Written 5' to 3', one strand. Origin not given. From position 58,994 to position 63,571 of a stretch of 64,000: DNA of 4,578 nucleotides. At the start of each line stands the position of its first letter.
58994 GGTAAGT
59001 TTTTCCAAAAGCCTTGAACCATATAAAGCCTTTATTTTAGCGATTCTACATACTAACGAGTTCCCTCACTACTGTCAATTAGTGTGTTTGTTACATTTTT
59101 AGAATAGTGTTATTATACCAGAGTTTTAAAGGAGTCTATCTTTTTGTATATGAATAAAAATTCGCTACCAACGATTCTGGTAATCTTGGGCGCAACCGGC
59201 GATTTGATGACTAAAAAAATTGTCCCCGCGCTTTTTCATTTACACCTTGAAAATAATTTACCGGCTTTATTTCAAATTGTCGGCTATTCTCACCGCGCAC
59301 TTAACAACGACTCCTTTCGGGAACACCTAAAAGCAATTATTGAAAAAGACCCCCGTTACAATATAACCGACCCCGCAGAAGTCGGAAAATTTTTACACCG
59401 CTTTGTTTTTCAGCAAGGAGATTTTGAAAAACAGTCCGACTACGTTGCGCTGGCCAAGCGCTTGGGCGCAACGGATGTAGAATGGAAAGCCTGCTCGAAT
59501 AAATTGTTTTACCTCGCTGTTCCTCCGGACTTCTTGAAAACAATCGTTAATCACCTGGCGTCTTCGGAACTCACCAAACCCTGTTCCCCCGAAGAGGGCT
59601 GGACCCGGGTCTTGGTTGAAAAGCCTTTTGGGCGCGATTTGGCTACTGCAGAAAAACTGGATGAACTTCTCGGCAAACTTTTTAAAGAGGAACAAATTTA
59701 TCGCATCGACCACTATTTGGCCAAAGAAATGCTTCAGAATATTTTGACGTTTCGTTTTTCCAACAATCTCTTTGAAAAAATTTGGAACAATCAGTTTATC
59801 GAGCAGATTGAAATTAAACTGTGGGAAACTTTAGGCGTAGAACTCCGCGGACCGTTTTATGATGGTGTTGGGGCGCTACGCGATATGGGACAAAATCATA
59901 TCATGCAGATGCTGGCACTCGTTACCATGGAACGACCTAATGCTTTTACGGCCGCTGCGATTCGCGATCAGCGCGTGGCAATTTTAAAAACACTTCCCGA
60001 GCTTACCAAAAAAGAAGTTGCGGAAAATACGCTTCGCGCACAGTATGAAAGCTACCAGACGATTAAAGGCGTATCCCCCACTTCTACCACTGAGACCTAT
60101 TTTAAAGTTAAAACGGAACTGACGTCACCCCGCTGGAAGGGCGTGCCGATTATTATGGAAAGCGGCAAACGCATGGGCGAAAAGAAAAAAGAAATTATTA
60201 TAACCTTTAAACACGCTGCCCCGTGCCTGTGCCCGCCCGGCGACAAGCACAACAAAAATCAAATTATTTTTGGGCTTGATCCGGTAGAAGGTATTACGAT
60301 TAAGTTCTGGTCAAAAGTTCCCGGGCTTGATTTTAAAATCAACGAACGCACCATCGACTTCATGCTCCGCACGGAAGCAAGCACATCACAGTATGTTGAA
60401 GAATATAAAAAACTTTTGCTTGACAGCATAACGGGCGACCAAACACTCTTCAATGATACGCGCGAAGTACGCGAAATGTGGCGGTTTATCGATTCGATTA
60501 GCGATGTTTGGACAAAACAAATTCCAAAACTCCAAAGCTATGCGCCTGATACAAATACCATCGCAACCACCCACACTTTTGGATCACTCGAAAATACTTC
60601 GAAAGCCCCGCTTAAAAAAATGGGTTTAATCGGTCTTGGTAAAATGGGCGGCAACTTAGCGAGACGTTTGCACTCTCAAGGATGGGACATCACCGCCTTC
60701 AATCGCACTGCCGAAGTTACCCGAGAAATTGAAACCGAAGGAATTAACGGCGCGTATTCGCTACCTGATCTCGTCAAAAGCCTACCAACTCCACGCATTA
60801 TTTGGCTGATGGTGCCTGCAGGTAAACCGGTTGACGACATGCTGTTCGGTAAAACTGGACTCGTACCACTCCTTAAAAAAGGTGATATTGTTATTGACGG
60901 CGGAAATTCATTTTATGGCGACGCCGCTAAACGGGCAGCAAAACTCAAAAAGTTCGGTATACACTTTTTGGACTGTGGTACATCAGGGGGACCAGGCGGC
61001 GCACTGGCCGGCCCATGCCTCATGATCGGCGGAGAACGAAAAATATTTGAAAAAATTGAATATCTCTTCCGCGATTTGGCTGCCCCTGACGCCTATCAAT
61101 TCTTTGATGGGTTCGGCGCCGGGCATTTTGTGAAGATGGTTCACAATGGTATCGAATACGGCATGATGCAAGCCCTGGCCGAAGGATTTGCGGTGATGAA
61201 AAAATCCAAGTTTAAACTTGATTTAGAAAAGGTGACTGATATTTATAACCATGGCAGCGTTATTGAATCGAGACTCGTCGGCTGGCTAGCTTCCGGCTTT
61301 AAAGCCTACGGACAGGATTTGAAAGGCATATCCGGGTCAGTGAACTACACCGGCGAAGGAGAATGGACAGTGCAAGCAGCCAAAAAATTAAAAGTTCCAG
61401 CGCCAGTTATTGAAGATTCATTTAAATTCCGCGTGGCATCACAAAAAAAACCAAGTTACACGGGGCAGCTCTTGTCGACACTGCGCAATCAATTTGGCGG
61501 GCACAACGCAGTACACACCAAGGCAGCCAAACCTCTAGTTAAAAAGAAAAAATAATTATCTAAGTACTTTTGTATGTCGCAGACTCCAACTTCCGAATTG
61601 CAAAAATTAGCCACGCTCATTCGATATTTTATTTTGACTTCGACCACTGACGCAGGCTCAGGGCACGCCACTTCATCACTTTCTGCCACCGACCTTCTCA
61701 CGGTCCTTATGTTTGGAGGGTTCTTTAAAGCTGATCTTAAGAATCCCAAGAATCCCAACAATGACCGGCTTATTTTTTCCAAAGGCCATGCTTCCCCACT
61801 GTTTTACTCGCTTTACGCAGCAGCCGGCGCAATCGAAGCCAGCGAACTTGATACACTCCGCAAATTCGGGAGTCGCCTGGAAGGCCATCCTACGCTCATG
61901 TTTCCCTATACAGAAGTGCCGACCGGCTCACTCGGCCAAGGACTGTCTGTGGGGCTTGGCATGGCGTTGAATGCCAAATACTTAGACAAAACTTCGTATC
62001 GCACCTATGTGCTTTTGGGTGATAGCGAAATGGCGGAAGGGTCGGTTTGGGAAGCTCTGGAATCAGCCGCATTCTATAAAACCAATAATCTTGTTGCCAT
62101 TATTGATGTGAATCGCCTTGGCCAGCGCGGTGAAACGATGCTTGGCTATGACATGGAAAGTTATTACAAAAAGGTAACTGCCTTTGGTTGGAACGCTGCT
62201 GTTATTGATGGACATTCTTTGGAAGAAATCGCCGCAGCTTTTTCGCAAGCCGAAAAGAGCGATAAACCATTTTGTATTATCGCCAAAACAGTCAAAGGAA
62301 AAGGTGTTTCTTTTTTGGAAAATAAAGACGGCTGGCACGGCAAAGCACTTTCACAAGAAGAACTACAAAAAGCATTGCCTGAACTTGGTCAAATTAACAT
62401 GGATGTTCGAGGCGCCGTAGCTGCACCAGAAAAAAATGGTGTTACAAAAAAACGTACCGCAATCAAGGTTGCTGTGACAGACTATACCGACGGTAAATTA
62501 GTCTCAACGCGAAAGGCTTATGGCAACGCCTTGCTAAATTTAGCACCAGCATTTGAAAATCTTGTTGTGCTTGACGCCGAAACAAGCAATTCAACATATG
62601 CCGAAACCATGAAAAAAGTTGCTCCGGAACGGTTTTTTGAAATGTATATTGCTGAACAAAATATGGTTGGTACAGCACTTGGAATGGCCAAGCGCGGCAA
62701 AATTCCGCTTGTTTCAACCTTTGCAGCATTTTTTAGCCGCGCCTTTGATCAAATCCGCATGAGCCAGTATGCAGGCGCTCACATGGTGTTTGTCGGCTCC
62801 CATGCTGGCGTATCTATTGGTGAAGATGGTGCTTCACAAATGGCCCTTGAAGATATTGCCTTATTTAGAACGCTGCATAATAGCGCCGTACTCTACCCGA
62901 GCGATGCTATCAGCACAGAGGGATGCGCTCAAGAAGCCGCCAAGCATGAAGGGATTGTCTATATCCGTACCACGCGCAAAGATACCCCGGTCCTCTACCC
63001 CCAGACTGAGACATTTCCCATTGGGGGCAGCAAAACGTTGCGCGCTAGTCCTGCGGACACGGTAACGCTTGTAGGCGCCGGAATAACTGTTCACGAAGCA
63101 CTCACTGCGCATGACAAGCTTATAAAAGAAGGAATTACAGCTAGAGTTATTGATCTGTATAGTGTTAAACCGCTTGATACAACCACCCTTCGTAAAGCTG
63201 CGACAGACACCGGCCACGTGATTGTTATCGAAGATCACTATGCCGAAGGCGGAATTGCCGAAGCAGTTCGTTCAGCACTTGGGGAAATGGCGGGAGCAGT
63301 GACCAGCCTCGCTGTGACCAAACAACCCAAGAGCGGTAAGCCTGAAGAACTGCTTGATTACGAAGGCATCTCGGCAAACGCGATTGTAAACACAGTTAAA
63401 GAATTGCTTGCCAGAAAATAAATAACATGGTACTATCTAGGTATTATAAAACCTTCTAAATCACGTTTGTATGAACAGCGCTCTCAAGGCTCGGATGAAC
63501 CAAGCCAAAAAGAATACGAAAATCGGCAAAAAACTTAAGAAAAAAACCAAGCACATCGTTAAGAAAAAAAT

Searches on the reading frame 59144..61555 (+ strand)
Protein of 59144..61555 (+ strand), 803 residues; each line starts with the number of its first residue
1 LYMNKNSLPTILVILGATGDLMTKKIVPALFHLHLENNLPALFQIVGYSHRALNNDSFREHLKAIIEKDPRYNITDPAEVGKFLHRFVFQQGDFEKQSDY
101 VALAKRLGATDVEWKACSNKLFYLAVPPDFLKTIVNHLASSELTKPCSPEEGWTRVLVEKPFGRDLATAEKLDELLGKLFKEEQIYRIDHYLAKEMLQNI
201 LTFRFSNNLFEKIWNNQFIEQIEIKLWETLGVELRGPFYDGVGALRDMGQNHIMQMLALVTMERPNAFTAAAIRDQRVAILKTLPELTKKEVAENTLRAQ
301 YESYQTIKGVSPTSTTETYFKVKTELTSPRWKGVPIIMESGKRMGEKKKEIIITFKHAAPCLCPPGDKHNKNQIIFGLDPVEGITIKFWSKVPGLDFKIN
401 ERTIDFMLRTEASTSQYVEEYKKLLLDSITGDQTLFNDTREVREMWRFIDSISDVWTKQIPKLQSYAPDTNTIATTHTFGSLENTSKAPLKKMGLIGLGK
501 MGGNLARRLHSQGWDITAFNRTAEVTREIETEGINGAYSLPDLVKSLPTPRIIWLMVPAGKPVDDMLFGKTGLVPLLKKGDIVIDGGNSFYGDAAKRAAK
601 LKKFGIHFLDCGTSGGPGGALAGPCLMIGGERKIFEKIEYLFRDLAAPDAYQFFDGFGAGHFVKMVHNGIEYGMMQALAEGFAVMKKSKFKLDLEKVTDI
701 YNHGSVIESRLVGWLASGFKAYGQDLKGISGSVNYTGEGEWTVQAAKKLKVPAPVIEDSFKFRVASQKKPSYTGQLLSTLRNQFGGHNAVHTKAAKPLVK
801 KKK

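Call 13: search_protein_families(library=pfam, proteins=[window:59144-61555:+], max_evalue=0.00001)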
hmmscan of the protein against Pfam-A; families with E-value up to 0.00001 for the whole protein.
window:59144-61555:+ (803 aa): 4 families
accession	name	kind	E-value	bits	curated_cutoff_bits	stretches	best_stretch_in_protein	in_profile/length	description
PF02781.21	G6PD_C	-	5.5e-83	278.9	27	1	201-471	1-279/296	Glucose-6-phosphate dehydrogenase, C-terminal domain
PF00479.28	G6PD_N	-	2.3e-56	191.8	22.1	1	13-199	1-183/183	Glucose-6-phosphate dehydrogenase, NAD binding domain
PF03446.21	NAD_binding_2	-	5e-45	153.8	21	1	492-647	1-154/161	NAD binding domain of 6-phosphogluconate dehydrogenase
PF00393.24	6PGD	-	8.1e-21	75.1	27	1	660-770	1-117/290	6-phosphogluconate dehydrogenase, C-terminal domain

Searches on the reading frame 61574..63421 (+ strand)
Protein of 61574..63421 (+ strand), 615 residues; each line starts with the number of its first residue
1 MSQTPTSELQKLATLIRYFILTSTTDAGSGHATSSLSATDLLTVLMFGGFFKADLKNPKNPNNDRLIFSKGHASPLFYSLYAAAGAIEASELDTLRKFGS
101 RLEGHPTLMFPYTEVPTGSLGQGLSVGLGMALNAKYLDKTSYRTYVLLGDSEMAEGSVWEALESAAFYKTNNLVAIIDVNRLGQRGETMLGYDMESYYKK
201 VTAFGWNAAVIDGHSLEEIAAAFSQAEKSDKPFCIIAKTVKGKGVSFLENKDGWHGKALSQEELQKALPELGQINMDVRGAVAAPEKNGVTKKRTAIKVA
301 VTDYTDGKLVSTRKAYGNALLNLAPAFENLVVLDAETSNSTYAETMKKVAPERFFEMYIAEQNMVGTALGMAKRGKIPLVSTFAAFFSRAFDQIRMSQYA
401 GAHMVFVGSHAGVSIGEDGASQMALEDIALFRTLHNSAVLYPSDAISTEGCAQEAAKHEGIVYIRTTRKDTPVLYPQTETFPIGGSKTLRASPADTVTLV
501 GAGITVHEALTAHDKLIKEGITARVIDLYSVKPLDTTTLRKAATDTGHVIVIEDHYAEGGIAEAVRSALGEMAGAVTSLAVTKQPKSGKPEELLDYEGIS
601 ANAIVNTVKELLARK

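Call 13: search_protein_families(library=pfam, proteins=[window:61574-63421:+], max_evalue=0.00001)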
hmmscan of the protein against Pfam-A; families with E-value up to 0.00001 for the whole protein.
window:61574-63421:+ (615 aa): 4 families
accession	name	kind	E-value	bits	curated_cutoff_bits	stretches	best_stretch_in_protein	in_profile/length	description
PF00456.26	Transketolase_N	-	1.2e-42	146.5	22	1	11-272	4-276/334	Transketolase, thiamine diphosphate binding domain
PF02779.29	Transket_pyr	-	5.3e-42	143.9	27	1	310-471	3-172/174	Transketolase, pyrimidine binding domain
PF02780.25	Transketolase_C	-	7.7e-28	97.3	25.9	1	489-604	4-124/124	Transketolase, C-terminal domain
PF13292.11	DXP_synthase_N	-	1.6e-11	44.5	21.2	1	4-180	13-171/274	1-deoxy-D-xylulose-5-phosphate synthase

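Call 70: find_encoding_contigs(protein=window:61574-63421:+, flank=10000, max_places=3)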
Protein window:61574-63421:+ (615 aa): 2 contigs read that carry it; 2 places shown.
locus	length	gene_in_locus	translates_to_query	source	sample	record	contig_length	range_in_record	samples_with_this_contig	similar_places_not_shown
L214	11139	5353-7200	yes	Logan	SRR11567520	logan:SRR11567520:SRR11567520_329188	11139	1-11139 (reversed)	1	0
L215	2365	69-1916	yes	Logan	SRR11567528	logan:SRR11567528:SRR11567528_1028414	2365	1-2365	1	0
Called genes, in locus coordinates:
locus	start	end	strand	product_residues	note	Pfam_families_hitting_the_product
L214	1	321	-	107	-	?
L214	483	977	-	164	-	-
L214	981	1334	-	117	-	-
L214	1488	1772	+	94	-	-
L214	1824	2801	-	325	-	PF01207:Dus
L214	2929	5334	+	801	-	PF00479:G6PD_N, PF02781:G6PD_C, PF03446:NAD_binding_2, PF00393:6PGD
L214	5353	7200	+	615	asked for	PF00456:Transketolase_N, PF13292:DXP_synthase_N, PF02779:Transket_pyr, PF02780:Transketolase_C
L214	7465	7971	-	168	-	-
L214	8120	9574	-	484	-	PF01743:PolyA_pol, PF12627:PolyA_pol_RNAbd, PF01966:HD, PF13735:tRNA_NucTran2_2 (weak)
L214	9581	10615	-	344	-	PF00437:T2SSE, PF01935:DUF87 (weak)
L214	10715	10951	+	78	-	-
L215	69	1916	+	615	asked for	PF00456:Transketolase_N, PF13292:DXP_synthase_N, PF02779:Transket_pyr, PF02780:Transketolase_C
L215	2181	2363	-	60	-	?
